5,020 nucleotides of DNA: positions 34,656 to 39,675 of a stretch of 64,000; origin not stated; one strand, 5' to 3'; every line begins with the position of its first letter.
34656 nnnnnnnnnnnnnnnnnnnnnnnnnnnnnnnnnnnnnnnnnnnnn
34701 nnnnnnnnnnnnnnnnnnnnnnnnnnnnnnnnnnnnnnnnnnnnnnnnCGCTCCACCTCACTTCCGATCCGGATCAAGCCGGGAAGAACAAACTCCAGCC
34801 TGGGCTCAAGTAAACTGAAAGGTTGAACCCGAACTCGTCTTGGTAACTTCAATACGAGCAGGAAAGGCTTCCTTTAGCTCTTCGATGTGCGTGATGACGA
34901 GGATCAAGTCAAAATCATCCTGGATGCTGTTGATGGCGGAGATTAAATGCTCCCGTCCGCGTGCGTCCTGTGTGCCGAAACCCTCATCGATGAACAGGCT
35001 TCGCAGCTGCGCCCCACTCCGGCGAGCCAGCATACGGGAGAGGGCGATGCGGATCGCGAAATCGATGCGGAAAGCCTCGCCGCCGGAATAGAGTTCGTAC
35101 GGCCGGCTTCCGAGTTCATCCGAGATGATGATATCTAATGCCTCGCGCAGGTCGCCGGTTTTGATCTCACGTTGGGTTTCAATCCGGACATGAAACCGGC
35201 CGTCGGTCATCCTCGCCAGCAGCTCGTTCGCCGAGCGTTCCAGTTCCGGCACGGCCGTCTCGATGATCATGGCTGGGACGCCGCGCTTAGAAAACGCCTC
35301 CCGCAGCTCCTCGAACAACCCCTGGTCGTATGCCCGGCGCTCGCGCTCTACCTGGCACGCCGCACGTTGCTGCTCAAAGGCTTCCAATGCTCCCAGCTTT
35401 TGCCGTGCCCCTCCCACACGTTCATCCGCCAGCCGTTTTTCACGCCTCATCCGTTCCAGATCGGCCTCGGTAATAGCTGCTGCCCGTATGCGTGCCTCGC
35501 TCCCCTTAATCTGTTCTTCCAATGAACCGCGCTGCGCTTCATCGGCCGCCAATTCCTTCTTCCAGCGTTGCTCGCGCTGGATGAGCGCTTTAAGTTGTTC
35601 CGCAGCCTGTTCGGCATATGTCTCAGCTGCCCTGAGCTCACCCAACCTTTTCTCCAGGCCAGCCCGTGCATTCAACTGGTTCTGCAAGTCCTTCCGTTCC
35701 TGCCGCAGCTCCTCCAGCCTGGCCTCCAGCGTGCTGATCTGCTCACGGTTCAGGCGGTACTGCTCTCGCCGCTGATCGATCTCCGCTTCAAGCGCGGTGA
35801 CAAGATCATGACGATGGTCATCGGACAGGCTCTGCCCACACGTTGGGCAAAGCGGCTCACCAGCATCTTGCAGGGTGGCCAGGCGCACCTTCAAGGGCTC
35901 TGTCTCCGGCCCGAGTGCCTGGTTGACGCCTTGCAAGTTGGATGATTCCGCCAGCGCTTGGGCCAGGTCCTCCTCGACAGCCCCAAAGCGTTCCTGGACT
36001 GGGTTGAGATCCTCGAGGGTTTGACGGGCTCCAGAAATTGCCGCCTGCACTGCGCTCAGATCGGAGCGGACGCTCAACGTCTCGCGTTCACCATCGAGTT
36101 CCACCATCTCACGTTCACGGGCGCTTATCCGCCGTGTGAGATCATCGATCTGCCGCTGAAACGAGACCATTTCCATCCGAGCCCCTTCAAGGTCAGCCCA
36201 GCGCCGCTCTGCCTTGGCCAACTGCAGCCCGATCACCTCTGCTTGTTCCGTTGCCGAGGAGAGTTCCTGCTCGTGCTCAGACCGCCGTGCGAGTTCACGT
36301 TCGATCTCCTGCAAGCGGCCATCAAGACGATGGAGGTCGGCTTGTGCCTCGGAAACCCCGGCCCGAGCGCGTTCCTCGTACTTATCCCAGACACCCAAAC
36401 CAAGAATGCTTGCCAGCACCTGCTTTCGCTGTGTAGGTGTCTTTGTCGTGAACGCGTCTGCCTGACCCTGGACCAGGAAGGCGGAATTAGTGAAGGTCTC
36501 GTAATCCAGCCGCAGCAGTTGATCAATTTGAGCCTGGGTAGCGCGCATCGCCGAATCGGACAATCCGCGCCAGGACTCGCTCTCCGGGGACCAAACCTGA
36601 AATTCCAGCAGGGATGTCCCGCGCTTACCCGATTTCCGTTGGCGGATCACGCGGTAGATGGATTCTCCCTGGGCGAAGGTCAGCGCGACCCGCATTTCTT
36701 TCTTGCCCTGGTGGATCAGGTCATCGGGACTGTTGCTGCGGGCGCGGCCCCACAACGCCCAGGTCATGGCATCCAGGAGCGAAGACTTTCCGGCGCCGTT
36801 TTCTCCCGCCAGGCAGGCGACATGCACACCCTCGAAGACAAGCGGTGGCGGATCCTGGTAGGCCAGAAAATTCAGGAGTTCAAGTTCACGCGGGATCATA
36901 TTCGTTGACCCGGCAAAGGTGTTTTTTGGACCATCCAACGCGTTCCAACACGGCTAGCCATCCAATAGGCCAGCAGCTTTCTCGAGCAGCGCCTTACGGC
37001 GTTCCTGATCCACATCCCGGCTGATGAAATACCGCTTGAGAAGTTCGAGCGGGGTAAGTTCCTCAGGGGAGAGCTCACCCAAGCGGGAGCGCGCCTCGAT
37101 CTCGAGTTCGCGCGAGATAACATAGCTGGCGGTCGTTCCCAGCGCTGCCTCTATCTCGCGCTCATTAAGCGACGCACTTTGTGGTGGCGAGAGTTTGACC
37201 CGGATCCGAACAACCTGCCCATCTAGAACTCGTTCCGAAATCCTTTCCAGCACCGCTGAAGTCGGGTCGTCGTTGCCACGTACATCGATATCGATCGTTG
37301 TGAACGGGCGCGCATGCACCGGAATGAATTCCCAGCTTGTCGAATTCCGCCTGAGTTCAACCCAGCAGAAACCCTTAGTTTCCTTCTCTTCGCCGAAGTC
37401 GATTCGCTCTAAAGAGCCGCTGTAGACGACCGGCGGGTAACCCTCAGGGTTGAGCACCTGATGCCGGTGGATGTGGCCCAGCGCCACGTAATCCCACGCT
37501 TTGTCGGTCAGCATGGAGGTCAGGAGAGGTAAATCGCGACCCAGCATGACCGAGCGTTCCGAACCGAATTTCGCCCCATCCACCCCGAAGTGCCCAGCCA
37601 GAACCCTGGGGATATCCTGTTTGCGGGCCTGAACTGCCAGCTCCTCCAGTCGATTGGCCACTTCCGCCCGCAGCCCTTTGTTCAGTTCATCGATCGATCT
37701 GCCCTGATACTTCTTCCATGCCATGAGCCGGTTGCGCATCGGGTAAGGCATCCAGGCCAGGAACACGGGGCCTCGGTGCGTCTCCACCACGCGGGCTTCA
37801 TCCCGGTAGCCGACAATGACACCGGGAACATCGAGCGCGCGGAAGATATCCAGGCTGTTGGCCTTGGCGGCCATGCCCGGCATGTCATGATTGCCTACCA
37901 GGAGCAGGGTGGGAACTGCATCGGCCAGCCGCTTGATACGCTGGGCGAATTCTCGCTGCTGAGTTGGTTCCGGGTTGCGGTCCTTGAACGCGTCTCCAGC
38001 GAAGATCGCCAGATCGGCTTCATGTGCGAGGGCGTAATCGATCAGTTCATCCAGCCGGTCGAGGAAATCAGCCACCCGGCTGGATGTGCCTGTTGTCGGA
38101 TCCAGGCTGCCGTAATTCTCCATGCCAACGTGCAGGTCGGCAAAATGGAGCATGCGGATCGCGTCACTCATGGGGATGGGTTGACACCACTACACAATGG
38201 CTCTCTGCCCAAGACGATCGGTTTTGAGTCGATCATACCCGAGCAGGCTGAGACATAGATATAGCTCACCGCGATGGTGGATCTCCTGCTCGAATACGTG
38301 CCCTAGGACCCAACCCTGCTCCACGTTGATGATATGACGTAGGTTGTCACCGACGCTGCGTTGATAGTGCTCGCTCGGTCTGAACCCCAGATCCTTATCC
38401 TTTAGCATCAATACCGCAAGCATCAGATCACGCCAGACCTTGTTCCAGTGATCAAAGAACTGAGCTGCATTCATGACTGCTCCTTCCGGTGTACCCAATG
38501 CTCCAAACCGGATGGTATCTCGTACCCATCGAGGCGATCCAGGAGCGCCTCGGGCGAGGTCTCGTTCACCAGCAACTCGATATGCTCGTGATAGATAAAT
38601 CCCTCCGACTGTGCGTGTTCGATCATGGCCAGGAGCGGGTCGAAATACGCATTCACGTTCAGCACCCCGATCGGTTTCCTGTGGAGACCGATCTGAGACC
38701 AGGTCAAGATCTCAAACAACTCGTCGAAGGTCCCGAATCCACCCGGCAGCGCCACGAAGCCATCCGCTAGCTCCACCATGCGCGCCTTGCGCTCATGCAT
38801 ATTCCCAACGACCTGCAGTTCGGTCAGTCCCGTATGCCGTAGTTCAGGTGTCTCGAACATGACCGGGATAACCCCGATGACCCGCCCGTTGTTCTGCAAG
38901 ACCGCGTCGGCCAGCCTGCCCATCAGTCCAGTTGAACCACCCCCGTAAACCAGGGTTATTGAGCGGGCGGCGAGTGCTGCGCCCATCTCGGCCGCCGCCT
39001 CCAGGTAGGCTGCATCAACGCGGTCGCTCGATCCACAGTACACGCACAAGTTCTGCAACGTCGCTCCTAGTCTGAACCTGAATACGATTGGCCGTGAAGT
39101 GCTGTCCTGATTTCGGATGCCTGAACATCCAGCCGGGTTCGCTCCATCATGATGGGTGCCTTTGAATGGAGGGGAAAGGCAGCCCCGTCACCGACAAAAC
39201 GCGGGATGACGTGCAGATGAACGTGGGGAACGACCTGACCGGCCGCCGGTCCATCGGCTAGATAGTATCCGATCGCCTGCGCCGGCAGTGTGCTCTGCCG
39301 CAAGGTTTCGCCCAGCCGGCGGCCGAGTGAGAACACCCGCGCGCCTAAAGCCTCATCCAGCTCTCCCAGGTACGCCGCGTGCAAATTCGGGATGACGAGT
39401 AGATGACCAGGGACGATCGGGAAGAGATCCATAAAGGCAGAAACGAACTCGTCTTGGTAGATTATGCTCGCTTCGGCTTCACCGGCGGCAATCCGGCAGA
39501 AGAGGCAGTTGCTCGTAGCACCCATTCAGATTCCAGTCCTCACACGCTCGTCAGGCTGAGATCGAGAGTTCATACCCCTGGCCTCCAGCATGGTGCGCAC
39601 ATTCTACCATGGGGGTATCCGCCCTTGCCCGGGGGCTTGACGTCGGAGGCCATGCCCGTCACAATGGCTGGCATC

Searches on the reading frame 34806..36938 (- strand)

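Call 45: search_protein_families(library=pfam, proteins=[window:34806-36938:-], max_evalue=0.00001)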
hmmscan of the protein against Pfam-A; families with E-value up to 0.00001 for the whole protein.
window:34806-36938:- (710 aa): 6 families
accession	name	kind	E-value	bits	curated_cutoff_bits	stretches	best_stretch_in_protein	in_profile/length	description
PF13476.12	AAA_23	-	1.1e-21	78.8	27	1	19-234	2-177/201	AAA domain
PF02463.25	SMC_N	-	5.2e-09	36.3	40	1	18-701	4-214/220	RecF/RecN/SMC N terminal domain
PF04423.19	Rad50_zn_hook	-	9.6e-07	29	24.3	1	346-393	5-51/52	Rad50 zinc hook motif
PF13558.12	SbcC_Walker_B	-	1.2e-06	29.1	27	1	611-669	27-88/90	SbcC/RAD50-like, Walker B motif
PF13514.12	AAA_27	-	5.1e-06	26.7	22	1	19-104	6-91/206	AAA domain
PF13555.12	AAA_29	-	6.8e-06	26.2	27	0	18-66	3-50/61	P-loop containing region of AAA domain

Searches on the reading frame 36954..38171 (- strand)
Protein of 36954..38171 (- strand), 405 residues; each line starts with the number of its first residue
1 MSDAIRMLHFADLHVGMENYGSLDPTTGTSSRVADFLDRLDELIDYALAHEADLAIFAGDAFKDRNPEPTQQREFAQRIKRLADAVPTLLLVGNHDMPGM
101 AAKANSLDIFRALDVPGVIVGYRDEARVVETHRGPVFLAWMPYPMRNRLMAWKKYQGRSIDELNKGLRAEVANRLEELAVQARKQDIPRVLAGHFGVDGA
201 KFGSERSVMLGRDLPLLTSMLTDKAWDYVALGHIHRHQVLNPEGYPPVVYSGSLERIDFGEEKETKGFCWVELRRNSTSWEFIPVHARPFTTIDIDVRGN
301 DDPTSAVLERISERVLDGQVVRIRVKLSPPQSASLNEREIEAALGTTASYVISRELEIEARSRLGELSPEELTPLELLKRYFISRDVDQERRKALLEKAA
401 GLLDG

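Call 45: search_protein_families(library=pfam, proteins=[window:36954-38171:-], max_evalue=0.00001)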
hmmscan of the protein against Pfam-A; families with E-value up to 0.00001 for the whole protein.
window:36954-38171:- (405 aa): 1 family
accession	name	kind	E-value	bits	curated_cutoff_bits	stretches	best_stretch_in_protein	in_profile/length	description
PF00149.33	Metallophos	-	1.1e-15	59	21.5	1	6-236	2-190/191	Calcineurin-like phosphoesterase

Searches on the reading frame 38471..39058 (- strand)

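Call 46: search_protein_families(library=pfam, proteins=[window:38471-39058:-], max_evalue=0.00001)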
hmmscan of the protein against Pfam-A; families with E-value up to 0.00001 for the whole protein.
window:38471-39058:- (195 aa): 2 families
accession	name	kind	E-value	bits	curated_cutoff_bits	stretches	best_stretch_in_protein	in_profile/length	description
PF03641.19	Lysine_decarbox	-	1.4e-42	145.4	27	1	46-175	1-130/131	Possible lysine decarboxylase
PF18306.6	LDcluster4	-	7.7e-14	52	26.3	1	9-137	8-125/151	SLOG cluster4 family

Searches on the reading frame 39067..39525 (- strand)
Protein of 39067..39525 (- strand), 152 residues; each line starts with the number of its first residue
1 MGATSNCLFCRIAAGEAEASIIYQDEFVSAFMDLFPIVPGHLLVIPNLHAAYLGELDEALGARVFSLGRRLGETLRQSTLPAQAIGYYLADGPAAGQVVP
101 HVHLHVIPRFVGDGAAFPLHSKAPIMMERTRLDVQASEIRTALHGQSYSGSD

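Call 46: search_protein_families(library=pfam, proteins=[window:39067-39525:-], max_evalue=0.00001)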
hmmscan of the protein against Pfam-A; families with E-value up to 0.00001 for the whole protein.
window:39067-39525:- (152 aa): 2 families
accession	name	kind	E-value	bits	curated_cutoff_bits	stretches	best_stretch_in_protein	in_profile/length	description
PF01230.28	HIT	-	4.6e-23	82.1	21.5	1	15-110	2-96/98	HIT domain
PF11969.13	DcpS_C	-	4.1e-09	37.3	24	1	6-108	1-101/114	Scavenger mRNA decapping enzyme C-term binding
